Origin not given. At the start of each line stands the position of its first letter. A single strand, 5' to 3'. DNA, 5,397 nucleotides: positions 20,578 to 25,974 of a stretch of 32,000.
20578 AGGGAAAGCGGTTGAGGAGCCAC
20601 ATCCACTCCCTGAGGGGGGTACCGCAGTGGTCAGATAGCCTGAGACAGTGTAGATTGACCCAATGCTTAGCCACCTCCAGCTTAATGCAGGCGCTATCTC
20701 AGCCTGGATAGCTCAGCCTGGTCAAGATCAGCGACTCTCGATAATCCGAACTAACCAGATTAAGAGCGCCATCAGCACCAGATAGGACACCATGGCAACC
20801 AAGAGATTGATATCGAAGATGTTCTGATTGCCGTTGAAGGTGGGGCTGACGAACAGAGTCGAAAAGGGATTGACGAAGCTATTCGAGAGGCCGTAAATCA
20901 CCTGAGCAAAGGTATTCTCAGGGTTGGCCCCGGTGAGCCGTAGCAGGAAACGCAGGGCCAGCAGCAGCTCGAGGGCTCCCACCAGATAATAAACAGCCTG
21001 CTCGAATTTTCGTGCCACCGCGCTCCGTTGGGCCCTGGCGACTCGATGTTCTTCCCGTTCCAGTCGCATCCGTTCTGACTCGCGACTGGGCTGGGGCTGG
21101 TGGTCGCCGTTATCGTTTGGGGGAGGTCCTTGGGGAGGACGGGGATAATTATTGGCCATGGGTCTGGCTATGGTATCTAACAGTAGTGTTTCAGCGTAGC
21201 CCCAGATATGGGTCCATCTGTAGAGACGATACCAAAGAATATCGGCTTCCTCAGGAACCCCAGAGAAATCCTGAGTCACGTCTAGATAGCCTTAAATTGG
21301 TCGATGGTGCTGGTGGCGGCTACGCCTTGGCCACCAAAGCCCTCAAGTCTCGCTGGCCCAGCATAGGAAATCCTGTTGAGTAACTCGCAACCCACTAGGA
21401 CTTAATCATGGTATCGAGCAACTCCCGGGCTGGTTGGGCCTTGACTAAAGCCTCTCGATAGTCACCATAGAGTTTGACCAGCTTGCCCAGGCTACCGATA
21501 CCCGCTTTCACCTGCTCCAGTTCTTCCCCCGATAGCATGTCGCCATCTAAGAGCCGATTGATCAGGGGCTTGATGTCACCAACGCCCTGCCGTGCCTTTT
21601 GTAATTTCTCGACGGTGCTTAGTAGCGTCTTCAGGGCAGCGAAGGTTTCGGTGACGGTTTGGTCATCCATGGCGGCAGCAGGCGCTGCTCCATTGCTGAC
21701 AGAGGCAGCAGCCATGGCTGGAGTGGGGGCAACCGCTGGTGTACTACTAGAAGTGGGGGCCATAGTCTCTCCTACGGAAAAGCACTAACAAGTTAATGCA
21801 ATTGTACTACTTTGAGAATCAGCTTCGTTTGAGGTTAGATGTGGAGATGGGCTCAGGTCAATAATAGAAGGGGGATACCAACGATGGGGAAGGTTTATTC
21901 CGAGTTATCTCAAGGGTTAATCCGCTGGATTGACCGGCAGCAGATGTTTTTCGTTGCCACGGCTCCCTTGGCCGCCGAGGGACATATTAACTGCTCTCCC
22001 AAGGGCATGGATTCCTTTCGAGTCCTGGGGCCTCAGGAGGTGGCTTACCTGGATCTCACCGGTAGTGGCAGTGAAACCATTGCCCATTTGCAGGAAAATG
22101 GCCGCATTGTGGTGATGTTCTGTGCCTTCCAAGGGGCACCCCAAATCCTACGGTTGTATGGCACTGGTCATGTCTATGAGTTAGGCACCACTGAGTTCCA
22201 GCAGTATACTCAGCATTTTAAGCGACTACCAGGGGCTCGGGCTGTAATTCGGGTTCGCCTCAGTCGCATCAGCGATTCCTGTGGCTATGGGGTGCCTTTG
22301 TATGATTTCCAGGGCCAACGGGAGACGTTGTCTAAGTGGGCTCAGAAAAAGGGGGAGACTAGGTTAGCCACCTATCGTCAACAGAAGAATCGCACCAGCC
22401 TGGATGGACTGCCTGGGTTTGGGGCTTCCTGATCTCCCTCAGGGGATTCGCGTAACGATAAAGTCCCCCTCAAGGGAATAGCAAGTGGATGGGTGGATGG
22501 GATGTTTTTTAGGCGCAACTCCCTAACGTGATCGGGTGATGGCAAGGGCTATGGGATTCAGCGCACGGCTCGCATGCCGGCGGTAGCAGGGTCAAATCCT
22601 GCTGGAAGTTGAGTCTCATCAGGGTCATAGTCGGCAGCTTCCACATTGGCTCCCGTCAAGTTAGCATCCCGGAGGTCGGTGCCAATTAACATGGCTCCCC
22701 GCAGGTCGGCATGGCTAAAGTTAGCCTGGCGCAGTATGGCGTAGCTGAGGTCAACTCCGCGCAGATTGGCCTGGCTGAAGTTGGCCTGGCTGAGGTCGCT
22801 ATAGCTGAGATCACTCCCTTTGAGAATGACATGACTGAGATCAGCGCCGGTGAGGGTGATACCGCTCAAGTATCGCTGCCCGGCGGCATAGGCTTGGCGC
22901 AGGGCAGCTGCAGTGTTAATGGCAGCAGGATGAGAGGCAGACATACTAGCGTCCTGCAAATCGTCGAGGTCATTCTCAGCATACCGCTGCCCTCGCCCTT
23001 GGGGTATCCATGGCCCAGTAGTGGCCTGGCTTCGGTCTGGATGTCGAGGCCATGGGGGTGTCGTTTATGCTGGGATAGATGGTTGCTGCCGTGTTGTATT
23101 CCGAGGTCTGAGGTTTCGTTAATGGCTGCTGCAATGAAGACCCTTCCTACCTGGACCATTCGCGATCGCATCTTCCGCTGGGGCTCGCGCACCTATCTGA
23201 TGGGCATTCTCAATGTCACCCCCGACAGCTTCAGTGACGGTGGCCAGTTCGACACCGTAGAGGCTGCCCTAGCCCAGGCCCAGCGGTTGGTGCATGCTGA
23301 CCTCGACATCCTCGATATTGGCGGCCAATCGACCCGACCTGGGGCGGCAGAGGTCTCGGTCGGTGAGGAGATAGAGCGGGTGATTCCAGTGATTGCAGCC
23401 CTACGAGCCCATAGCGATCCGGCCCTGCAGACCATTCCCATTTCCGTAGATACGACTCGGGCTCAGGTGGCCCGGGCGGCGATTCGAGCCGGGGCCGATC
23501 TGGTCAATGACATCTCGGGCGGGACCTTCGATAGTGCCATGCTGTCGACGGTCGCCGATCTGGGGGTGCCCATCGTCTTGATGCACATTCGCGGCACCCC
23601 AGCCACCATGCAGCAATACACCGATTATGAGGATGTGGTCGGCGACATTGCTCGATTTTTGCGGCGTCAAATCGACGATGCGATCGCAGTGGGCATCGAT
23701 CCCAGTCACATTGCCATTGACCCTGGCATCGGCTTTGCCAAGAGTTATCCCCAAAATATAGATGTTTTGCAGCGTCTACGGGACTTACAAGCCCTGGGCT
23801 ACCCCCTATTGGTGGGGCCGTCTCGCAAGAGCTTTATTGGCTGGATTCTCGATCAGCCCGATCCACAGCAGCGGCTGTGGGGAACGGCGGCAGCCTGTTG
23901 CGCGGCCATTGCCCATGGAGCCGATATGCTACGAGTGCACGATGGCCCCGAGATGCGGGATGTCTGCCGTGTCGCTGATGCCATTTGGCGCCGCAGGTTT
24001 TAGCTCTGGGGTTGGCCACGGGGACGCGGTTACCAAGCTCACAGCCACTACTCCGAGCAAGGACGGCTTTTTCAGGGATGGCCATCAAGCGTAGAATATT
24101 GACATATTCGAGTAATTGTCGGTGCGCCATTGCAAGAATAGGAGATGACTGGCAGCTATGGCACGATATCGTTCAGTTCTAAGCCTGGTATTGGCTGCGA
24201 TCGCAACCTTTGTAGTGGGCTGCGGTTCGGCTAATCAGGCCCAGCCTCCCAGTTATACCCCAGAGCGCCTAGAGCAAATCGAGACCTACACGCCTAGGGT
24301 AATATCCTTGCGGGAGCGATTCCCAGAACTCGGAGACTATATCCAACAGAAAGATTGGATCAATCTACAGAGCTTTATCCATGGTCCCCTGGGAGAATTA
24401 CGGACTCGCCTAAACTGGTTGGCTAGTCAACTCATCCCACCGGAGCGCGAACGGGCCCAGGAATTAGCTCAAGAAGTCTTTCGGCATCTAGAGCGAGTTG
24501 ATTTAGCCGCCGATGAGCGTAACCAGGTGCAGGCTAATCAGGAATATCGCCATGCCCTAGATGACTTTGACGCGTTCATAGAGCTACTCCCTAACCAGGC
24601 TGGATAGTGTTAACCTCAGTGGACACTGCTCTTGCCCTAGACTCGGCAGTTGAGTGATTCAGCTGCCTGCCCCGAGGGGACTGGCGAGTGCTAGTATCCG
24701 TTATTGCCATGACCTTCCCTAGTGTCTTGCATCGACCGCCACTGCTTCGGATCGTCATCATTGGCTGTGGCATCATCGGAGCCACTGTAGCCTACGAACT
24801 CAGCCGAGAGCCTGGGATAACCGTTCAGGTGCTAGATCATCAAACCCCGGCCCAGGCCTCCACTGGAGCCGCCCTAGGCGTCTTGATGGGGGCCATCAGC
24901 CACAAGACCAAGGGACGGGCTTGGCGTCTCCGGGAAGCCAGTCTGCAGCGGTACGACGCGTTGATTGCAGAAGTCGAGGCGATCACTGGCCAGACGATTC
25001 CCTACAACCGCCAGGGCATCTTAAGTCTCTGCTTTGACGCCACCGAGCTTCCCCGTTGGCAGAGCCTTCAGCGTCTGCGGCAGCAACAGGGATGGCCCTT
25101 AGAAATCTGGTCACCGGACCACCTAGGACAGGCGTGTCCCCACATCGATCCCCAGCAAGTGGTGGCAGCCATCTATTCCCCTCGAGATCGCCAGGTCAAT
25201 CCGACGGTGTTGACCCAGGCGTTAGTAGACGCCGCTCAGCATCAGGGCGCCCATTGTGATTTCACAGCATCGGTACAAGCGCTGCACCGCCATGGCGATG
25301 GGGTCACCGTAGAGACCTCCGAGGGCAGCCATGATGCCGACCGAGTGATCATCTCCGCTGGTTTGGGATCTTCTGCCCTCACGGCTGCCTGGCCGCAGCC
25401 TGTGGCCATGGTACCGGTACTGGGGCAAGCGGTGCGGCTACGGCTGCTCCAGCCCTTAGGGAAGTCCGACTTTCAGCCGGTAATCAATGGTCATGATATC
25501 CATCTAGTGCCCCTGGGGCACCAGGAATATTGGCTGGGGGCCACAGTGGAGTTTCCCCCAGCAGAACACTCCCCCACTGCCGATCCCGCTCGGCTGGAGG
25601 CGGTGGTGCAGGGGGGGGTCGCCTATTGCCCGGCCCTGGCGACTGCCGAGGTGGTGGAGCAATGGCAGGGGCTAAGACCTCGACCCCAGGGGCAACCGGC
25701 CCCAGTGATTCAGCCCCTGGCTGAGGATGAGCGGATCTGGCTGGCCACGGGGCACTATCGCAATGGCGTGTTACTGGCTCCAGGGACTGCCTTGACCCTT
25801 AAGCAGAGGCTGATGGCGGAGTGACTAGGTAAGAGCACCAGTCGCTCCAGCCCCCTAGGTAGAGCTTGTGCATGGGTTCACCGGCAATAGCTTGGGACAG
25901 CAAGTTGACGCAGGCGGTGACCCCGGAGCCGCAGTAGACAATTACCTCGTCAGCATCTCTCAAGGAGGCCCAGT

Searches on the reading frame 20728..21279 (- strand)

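Call 9: search_protein_families(library=pfam, proteins=[window:20728-21279:-], max_evalue=0.0001)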
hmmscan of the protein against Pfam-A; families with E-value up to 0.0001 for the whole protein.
window:20728-21279:- (183 aa): 1 family
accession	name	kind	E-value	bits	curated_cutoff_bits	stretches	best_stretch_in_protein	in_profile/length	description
PF02325.22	YGGT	-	6.8e-06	26.8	27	1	97-172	1-69/70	YGGT family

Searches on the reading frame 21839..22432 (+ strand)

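Call 9: search_protein_families(library=pfam, proteins=[window:21839-22432:+], max_evalue=0.0001)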
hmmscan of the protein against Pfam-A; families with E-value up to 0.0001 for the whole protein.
window:21839-22432:+ (197 aa): 1 family
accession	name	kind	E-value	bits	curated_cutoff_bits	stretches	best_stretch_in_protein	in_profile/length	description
PF01243.27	PNPOx_N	-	3.1e-08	34.5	28.1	1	30-146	8-118/120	Pyridoxamine 5'-phosphate oxidase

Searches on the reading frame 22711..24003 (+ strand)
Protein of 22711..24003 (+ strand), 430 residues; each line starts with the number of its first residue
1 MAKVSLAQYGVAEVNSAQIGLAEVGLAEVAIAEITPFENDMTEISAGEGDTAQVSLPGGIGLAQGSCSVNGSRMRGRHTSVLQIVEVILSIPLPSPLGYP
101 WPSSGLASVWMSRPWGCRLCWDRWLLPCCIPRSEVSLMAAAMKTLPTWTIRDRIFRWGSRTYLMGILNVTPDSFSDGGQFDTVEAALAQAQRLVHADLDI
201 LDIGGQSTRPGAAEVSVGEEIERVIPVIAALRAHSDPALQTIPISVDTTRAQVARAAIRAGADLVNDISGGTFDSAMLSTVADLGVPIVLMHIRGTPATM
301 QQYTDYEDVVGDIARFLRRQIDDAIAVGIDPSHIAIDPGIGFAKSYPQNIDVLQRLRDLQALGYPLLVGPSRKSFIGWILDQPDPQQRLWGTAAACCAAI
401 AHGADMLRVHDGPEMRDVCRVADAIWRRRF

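Call 9: search_protein_families(library=pfam, proteins=[window:22711-24003:+], max_evalue=0.0001)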
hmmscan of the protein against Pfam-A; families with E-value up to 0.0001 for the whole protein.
window:22711-24003:+ (430 aa): 1 family
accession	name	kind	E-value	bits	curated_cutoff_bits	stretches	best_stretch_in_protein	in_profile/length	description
PF00809.28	Pterin_bind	-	9.7e-88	294.3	25.5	1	164-410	1-244/244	Pterin binding enzyme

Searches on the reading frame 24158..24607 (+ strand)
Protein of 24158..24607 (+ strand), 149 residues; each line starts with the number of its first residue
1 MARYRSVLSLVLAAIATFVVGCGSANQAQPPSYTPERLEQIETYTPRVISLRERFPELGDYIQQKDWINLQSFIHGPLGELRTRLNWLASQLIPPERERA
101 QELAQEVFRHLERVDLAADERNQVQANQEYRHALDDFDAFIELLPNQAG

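Call 9: search_protein_families(library=pfam, proteins=[window:24158-24607:+], max_evalue=0.0001)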
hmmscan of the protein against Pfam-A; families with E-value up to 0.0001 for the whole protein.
window:24158-24607:+ (149 aa): 1 family
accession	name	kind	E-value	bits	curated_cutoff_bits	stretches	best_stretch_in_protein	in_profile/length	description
PF05757.16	PsbQ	-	2.1e-24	87.2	26.9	1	5-145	43-204/204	Oxygen evolving enhancer protein 3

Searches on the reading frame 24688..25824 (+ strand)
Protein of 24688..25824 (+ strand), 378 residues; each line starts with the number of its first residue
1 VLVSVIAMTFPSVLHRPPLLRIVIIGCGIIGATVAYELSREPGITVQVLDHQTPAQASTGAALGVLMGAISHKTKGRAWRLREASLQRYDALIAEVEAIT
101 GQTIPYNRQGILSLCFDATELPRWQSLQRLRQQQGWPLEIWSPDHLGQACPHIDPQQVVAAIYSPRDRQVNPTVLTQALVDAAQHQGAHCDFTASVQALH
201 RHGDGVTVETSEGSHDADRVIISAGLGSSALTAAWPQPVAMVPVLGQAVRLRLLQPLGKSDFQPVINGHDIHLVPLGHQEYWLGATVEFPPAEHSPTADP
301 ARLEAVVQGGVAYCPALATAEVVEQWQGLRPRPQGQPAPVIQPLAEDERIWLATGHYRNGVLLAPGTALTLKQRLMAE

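Call 9: search_protein_families(library=pfam, proteins=[window:24688-25824:+], max_evalue=0.0001)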
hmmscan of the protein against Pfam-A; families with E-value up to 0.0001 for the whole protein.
window:24688-25824:+ (378 aa): 1 family
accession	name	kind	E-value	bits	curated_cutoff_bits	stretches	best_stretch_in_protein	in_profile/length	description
PF01266.30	DAO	-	2.9e-64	218.3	27.9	1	21-371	1-350/353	FAD dependent oxidoreductase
